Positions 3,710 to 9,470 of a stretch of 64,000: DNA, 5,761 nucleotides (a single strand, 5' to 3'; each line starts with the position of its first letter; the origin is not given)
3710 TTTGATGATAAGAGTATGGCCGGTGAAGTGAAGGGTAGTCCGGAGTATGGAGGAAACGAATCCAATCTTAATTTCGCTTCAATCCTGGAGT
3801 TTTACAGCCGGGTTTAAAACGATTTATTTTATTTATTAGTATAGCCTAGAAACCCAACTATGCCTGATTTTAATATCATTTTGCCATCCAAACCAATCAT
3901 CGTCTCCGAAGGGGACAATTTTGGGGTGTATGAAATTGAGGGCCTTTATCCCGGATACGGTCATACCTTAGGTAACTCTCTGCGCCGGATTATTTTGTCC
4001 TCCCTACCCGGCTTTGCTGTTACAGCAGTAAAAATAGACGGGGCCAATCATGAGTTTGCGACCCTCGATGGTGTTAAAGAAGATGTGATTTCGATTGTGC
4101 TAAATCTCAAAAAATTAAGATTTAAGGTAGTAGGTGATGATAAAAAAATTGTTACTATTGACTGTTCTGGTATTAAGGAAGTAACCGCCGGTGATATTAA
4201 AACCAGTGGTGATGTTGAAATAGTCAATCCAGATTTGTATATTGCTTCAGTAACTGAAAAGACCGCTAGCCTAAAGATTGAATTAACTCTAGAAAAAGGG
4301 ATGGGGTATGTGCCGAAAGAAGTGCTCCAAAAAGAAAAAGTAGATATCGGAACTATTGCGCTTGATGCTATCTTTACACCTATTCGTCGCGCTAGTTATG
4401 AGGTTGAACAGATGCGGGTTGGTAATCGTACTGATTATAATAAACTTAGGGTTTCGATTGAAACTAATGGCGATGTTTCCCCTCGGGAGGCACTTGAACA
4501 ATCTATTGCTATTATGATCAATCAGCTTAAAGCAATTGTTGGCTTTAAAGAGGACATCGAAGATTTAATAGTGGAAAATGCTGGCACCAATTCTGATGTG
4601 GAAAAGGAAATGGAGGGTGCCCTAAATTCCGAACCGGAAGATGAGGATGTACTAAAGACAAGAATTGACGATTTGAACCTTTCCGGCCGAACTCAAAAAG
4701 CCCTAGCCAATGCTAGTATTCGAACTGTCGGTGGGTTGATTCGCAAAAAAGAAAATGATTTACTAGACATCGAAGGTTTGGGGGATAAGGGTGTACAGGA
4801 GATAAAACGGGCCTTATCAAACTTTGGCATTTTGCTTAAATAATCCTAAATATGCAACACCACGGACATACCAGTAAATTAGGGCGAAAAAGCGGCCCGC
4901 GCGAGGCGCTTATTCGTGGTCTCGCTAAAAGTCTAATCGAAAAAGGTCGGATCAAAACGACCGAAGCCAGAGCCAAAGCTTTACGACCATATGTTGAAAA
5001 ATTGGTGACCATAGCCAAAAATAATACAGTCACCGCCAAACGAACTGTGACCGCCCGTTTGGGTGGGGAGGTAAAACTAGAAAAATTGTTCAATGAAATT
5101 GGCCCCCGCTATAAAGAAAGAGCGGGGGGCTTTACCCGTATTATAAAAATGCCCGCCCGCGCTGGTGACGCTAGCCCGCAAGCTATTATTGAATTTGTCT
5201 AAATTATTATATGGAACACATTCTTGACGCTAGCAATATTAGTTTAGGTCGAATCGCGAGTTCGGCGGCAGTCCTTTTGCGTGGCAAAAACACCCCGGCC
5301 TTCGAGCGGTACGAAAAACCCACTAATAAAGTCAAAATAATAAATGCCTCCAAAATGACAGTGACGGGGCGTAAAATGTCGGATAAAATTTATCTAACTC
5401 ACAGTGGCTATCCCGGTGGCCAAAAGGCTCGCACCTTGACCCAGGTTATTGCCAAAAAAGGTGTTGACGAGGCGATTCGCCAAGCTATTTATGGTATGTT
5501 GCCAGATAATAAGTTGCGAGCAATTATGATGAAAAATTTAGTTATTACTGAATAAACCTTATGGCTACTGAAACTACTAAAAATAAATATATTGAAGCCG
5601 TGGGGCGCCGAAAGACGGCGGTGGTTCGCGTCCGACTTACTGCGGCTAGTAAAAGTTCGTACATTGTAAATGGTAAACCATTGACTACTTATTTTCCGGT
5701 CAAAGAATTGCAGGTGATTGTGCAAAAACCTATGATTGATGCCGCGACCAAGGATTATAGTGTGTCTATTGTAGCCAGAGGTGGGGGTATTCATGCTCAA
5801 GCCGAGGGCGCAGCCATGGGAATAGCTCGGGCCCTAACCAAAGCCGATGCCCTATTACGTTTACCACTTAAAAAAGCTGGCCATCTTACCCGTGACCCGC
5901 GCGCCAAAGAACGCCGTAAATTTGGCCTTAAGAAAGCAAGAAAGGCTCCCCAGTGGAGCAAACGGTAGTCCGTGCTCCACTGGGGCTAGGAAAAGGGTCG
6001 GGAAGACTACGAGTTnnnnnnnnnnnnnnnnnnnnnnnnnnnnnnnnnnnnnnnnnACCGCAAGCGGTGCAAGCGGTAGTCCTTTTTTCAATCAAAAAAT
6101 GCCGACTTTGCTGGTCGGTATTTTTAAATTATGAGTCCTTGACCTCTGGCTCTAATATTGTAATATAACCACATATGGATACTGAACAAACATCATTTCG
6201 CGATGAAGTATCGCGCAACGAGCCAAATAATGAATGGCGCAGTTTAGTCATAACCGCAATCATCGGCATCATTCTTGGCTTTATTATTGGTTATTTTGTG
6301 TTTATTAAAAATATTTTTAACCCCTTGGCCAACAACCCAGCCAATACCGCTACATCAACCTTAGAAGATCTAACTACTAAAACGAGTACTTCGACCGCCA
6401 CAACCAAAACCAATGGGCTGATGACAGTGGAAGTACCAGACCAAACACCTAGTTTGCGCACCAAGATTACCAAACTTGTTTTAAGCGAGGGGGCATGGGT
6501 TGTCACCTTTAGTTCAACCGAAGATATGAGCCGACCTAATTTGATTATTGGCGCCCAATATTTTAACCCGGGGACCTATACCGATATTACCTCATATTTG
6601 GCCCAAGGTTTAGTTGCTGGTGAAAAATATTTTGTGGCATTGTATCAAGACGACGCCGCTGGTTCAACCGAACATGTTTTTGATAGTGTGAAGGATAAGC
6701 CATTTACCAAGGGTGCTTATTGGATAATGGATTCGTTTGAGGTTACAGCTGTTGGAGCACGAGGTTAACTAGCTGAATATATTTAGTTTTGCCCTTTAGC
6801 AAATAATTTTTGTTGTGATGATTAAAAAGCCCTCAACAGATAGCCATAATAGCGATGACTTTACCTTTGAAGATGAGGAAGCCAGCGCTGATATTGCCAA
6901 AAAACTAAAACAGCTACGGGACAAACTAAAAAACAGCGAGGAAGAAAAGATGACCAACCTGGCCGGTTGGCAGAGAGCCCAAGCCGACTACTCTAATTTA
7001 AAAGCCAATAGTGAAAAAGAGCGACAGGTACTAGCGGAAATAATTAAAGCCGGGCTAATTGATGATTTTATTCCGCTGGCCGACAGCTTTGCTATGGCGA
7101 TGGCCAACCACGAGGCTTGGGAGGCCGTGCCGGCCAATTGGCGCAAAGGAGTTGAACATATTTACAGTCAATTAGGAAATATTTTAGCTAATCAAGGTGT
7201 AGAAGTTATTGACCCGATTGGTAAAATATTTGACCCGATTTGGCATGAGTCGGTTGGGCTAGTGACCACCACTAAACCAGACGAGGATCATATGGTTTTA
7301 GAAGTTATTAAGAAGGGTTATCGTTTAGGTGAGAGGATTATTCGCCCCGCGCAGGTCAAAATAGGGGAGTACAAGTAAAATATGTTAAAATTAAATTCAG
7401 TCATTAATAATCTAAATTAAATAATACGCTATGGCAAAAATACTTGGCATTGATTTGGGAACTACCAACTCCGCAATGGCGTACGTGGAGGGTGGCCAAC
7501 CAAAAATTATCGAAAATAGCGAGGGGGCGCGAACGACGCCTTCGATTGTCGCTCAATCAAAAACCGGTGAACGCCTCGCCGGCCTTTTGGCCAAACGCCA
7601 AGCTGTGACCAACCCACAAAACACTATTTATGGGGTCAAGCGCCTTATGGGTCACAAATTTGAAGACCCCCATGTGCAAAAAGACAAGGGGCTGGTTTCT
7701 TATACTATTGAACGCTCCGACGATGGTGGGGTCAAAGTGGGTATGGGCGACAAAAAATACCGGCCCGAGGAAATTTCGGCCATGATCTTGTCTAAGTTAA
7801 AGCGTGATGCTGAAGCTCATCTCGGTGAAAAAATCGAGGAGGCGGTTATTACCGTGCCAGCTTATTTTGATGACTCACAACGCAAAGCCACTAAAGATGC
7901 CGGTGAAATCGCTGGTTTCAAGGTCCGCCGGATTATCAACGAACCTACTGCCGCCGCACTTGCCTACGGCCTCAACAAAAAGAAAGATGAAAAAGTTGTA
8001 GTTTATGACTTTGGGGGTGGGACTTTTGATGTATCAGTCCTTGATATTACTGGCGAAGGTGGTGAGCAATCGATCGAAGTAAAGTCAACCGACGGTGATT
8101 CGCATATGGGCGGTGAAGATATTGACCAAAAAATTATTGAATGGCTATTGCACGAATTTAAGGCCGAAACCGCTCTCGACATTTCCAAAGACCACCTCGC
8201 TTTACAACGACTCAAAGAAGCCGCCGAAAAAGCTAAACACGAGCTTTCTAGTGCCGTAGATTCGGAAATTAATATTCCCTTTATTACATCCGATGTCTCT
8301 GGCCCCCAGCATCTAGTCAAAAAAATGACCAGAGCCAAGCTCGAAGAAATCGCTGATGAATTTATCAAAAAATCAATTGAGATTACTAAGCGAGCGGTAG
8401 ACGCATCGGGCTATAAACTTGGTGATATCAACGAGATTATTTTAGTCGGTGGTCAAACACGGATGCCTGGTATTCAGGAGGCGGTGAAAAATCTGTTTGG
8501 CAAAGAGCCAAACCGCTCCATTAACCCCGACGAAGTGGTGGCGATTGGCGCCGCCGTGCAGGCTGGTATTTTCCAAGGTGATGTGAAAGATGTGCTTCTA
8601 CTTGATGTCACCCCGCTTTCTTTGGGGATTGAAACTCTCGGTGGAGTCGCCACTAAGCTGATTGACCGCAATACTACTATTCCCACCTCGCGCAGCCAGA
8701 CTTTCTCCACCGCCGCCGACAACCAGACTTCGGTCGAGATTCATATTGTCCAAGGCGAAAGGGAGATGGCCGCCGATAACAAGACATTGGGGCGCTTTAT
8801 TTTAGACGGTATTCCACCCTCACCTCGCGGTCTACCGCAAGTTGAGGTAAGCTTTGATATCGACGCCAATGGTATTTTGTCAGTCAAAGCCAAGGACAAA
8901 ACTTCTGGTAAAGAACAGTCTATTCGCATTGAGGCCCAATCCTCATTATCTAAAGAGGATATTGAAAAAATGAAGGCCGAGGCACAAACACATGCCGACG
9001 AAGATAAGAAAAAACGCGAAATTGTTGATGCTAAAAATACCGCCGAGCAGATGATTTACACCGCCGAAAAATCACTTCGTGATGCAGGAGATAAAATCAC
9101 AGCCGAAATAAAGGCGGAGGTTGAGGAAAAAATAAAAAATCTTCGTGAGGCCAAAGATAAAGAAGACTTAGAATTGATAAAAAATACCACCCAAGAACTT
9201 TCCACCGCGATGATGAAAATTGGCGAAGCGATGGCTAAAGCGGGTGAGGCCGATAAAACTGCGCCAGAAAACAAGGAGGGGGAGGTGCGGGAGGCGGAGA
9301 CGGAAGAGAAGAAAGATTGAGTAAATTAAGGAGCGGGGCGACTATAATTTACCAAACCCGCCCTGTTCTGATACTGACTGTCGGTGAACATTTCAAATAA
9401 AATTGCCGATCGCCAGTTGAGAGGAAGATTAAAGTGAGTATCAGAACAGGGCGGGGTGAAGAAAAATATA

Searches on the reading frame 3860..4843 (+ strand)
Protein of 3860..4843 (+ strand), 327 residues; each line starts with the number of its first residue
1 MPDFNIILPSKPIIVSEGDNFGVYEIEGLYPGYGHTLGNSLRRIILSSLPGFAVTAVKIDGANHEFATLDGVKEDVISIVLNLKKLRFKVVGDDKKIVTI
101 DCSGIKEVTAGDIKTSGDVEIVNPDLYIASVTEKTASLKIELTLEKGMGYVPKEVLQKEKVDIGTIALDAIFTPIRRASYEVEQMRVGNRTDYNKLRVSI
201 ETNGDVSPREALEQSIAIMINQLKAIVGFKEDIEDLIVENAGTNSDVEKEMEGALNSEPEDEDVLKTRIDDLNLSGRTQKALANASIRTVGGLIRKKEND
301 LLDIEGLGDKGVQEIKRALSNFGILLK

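Call 48: search_protein_families(library=pfam, proteins=[window:3860-4843:+], max_evalue=0.00001)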
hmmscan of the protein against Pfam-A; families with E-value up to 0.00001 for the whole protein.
window:3860-4843:+ (327 aa): 3 families
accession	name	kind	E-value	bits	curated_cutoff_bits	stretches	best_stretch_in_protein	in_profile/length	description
PF01000.31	RNA_pol_A_bac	-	3.5e-30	105.1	33.9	1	57-173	1-119/119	RNA polymerase Rpb3/RpoA insert domain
PF01193.29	RNA_pol_L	-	1.6e-20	73.1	24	1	31-223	5-74/74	RNA polymerase Rpb3/Rpb11 dimerisation domain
PF03118.21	RNA_pol_A_CTD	-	4.8e-16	58.7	23.8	1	258-320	4-66/67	Bacterial RNA polymerase, alpha chain C terminal domain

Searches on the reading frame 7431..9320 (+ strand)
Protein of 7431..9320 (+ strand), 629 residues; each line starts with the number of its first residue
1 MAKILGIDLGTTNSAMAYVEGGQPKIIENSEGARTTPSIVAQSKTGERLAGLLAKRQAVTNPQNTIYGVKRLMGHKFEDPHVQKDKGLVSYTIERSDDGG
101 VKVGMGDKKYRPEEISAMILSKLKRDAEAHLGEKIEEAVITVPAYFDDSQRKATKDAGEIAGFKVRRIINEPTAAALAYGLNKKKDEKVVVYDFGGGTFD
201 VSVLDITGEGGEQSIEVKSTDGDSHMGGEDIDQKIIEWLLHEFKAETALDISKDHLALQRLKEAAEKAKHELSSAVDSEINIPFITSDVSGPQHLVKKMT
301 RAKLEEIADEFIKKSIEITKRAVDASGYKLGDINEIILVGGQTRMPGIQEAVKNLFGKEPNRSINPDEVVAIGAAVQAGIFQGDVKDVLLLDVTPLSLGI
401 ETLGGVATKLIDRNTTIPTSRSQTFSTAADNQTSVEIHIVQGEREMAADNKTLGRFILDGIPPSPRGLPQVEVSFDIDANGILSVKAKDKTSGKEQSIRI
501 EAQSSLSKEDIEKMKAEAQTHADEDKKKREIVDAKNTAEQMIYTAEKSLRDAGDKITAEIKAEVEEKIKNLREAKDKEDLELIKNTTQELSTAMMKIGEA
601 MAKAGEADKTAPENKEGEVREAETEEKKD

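Call 48: search_protein_families(library=pfam, proteins=[window:7431-9320:+], max_evalue=0.00001)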
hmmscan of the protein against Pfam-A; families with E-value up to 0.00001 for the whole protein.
window:7431-9320:+ (629 aa): 2 families
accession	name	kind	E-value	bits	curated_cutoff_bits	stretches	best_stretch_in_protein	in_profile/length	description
PF00012.26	HSP70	-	1.4e-241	803.4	20.6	1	4-602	1-598/599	Hsp70 protein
PF06723.19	MreB_Mbl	-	2.6e-15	56.5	27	1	121-375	79-316/327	MreB/Mbl protein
